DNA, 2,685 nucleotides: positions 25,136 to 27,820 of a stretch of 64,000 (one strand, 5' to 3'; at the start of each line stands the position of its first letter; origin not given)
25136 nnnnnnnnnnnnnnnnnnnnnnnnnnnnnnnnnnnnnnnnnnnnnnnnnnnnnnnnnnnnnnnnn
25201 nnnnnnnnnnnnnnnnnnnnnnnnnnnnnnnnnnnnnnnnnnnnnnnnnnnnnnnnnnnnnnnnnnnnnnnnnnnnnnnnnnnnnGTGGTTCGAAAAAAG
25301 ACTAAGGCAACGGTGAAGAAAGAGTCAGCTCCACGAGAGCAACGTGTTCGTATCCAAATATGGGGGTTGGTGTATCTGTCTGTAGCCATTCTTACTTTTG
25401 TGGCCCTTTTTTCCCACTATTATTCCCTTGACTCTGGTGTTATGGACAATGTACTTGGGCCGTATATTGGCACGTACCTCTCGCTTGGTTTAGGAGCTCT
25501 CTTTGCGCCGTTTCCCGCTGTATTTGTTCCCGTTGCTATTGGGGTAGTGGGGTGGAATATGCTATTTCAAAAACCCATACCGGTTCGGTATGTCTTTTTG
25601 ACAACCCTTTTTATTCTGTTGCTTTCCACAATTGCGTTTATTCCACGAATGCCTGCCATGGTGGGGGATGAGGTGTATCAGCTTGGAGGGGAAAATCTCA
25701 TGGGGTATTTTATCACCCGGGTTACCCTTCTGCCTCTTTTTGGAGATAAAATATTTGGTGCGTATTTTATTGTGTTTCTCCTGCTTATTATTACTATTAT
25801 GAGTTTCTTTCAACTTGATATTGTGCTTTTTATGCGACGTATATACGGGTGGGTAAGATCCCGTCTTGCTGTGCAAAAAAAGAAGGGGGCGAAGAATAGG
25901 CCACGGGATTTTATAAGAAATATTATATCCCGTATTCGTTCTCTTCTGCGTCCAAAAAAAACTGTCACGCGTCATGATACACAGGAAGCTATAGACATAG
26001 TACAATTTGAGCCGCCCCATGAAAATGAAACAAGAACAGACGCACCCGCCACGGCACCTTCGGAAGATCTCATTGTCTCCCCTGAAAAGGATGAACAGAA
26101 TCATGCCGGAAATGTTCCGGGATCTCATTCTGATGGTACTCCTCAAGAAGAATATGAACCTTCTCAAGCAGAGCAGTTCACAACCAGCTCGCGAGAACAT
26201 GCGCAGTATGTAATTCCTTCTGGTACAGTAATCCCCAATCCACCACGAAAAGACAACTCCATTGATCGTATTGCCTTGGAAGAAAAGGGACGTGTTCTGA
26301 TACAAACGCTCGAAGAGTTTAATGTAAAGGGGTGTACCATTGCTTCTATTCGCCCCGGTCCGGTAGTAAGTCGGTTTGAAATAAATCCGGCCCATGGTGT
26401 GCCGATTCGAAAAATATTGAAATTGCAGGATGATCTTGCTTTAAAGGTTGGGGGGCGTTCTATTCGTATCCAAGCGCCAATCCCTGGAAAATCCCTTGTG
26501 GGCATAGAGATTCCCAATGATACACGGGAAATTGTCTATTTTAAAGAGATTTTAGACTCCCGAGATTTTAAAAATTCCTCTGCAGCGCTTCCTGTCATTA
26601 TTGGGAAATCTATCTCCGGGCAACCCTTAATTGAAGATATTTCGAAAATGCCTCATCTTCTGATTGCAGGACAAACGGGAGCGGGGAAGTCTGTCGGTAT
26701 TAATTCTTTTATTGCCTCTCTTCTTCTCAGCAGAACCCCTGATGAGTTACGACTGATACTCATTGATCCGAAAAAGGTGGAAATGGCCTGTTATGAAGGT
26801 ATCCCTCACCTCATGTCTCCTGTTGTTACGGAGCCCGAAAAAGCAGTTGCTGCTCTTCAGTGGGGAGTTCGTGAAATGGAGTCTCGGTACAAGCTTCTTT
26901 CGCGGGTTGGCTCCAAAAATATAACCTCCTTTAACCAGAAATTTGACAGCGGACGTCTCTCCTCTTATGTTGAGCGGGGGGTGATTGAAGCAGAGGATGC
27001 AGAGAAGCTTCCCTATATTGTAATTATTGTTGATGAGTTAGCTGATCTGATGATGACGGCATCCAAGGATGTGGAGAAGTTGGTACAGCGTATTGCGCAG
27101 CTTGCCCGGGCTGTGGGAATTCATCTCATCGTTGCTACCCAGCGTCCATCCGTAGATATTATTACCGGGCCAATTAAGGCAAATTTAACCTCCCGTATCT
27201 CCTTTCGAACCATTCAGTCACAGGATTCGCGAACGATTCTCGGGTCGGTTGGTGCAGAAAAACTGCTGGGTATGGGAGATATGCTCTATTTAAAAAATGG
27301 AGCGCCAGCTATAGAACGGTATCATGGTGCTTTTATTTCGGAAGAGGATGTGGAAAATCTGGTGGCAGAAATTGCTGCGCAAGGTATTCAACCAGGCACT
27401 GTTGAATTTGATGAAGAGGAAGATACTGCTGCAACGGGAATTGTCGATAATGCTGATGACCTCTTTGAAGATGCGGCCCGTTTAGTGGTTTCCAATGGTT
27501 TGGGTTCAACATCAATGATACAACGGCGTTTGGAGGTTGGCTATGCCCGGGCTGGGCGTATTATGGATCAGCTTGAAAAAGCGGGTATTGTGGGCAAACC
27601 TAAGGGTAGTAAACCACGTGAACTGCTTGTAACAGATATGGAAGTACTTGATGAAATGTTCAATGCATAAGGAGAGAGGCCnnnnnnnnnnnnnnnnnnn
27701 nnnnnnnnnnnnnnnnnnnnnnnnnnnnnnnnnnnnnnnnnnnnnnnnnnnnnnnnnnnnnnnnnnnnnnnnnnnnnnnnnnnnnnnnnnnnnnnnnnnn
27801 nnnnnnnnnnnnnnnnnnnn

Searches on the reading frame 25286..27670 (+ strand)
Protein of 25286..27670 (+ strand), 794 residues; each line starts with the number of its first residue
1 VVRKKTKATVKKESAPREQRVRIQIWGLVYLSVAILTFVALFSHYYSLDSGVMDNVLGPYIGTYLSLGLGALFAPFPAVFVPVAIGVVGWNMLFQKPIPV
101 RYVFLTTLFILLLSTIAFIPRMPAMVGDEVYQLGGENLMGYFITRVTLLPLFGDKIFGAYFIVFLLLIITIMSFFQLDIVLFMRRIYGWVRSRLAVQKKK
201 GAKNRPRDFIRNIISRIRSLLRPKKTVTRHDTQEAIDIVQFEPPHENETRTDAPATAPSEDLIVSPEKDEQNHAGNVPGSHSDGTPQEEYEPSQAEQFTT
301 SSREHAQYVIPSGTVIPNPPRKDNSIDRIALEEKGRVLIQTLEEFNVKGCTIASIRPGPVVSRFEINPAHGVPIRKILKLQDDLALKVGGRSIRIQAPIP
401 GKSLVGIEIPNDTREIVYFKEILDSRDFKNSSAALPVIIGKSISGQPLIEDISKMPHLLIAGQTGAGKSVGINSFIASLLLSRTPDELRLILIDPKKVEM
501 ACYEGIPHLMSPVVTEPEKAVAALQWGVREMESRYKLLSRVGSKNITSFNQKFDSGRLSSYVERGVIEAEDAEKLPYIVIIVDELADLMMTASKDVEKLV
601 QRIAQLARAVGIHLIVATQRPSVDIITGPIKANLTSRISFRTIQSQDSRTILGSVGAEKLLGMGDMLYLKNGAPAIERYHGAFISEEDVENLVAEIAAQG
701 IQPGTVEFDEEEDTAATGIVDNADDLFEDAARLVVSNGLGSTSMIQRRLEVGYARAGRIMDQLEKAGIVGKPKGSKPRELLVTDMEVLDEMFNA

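Call 8: search_protein_families(library=pfam, proteins=[window:25286-27670:+], max_evalue=0.001)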
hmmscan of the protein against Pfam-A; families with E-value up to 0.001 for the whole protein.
window:25286-27670:+ (794 aa): 7 families
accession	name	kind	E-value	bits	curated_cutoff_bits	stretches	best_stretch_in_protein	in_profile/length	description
PF01580.24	FtsK_SpoIIIE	-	6.5e-65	219.1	24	1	420-623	3-221/221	FtsK/SpoIIIE family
PF09397.16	FtsK_gamma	-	3.7e-26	91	30.6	1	722-783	2-63/63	Ftsk gamma domain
PF17854.6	FtsK_alpha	-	2.6e-24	85.8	22.9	1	311-411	2-101/101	FtsK alpha domain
PF13491.11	FtsK_4TM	-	0.00016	21.9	23.1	1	23-186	5-170/171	4TM region of DNA translocase FtsK/SpoIIIE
PF12846.13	AAA_10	-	0.00023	20.8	27.5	0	455-501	21-63/362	AAA-like domain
PF01935.23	DUF87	-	0.00031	21.4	23.2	0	446-496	12-61/220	Helicase HerA, central domain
PF05621.17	TniB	-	0.00048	20.1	22.4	0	452-476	32-56/189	Bacterial TniB protein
